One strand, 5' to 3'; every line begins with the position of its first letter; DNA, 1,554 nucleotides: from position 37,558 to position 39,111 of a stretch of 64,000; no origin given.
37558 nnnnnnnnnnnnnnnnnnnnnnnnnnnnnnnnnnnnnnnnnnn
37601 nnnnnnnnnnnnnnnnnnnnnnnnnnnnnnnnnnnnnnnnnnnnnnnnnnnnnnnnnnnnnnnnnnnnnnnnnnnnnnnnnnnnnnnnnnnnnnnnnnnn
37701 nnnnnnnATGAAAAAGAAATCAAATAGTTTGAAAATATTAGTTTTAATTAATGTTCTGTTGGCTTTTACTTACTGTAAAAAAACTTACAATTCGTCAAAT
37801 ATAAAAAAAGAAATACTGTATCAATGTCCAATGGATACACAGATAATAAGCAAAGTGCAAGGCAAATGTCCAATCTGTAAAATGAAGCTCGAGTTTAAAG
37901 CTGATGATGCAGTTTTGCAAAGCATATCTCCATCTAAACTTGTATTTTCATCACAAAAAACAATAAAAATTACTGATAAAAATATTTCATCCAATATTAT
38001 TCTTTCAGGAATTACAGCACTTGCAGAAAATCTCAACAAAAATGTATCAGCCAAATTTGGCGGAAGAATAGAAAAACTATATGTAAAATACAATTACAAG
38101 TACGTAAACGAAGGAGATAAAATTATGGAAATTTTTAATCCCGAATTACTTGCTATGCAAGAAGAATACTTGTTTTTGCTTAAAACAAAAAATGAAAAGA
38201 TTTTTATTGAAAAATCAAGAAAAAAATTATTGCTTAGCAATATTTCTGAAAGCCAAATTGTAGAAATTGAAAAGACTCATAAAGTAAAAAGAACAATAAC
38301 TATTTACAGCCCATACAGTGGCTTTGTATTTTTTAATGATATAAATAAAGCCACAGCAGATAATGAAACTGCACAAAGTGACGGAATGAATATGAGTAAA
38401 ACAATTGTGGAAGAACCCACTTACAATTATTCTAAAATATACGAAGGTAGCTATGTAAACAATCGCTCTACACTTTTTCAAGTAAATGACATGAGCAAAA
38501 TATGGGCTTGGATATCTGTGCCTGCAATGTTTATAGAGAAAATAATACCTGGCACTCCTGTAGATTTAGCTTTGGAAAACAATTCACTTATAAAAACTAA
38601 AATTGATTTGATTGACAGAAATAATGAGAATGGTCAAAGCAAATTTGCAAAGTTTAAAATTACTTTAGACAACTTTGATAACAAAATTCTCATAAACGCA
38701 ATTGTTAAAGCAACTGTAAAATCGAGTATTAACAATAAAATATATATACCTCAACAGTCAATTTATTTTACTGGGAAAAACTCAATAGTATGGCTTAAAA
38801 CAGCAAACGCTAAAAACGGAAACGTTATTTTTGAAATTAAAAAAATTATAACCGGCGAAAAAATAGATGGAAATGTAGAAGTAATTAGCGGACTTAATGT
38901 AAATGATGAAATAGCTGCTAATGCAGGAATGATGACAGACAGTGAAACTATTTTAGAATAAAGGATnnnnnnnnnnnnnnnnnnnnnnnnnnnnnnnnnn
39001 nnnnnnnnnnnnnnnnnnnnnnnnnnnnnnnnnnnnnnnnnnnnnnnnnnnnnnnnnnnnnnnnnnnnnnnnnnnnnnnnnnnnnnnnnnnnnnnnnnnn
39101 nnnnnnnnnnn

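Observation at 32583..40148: Heavy-metal RND efflux island with non-canonical layout: HYC_CC_PP protein, standalone HMBD, cusA, cusC-like and two tandem HMBD-CusB paralogues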

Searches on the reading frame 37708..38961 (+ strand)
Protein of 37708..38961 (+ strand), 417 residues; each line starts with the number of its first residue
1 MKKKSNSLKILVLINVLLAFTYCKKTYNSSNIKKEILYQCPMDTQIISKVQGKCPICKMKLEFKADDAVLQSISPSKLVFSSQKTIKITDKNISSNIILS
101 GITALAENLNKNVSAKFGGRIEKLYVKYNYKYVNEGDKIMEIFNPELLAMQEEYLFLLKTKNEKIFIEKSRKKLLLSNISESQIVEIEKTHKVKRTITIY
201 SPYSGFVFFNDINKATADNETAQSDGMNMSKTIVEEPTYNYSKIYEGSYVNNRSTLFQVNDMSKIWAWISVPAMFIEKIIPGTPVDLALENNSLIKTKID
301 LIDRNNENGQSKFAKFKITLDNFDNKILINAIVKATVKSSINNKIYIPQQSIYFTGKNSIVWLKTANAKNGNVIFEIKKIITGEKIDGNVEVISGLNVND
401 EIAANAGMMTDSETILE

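Call 4: search_protein_families(library=pfam, proteins=[window:37708-38961:+], max_evalue=0.01)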
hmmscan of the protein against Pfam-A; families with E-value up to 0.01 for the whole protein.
window:37708-38961:+ (417 aa): 5 families
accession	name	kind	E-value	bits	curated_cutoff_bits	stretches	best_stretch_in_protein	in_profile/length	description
PF16576.10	HlyD_D23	-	1.3e-34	119.8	30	2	93-213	2-125/214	Barrel-sandwich domain of CusB or HlyD membrane-fusion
PF19335.5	HMBD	-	4e-10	39.9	23.6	1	38-62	2-26/28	Heavy metal binding domain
PF13437.12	HlyD_3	-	1.4e-09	39.1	22.2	1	245-322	16-95/106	HlyD family secretion protein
PF16572.11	HlyD_D4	-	0.00025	21.3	26.4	1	140-192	2-54/55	Long alpha hairpin domain of cation efflux system protein, CusB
PF13533.13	Biotin_lipoyl_2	-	0.00029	21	29.8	1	112-142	2-31/32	Biotin-lipoyl like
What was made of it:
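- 37708..38961 (+): Adaptor 1 (MFP1), 417 aa. Lipoprotein-type signal, N-terminal HMBD (CPMD…CPICKM), then a CusB-like body with a three-helix bundle. HlyD_D23 119.8 bits, HMBD 4e-10, HlyD_D4 (call 4).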

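Call 5: search_protein_families(library=ncbifam, proteins=[window:37708-38961:+], max_evalue=0.01)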
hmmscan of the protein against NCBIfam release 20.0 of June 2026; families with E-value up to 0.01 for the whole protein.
window:37708-38961:+ (417 aa): 4 families
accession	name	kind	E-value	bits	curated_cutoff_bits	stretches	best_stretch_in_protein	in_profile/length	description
TIGR00999.1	8a0102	subfamily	1.6e-17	63.5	319.3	1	243-405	107-265/271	CzcB/NccB family metal efflux transporter periplasmic adaptor subunit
TIGR01730.1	RND_mfp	subfamily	1.1e-15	57.4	94.9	1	245-403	151-306/322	efflux RND transporter periplasmic adaptor subunit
NF007303.0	PRK09783.1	subfamily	8.3e-13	47.5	390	1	29-414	41-396/414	copper/silver efflux system membrane fusion protein CusB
NF045680.1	DiMtlExpIhpB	equivalog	1.6e-05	24.1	450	1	246-409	155-313/326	divalent metal ion exporter adaptor subunit IhpB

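Call 22: search_solved_structures(query=window:37708-38961:+, max_evalue=0.001, show_alignments=1)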
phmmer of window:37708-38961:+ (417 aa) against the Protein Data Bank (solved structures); distinct sequences matched with E-value up to 0.001: 4.
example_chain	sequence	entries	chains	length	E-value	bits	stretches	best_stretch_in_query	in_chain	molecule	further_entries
3h94_A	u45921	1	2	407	1.7e-05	27.2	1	39-228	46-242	Cation efflux system protein cusB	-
3ne5_B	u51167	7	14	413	1.8e-05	27.1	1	39-228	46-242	Cation efflux system protein cusB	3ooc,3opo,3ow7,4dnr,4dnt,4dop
3t51_B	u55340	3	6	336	3.9e-05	26.1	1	113-228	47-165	Cation efflux system protein CusB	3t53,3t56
8ovl_A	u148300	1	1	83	0.00093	21.5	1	27-76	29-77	Copper-translocating P-type ATPase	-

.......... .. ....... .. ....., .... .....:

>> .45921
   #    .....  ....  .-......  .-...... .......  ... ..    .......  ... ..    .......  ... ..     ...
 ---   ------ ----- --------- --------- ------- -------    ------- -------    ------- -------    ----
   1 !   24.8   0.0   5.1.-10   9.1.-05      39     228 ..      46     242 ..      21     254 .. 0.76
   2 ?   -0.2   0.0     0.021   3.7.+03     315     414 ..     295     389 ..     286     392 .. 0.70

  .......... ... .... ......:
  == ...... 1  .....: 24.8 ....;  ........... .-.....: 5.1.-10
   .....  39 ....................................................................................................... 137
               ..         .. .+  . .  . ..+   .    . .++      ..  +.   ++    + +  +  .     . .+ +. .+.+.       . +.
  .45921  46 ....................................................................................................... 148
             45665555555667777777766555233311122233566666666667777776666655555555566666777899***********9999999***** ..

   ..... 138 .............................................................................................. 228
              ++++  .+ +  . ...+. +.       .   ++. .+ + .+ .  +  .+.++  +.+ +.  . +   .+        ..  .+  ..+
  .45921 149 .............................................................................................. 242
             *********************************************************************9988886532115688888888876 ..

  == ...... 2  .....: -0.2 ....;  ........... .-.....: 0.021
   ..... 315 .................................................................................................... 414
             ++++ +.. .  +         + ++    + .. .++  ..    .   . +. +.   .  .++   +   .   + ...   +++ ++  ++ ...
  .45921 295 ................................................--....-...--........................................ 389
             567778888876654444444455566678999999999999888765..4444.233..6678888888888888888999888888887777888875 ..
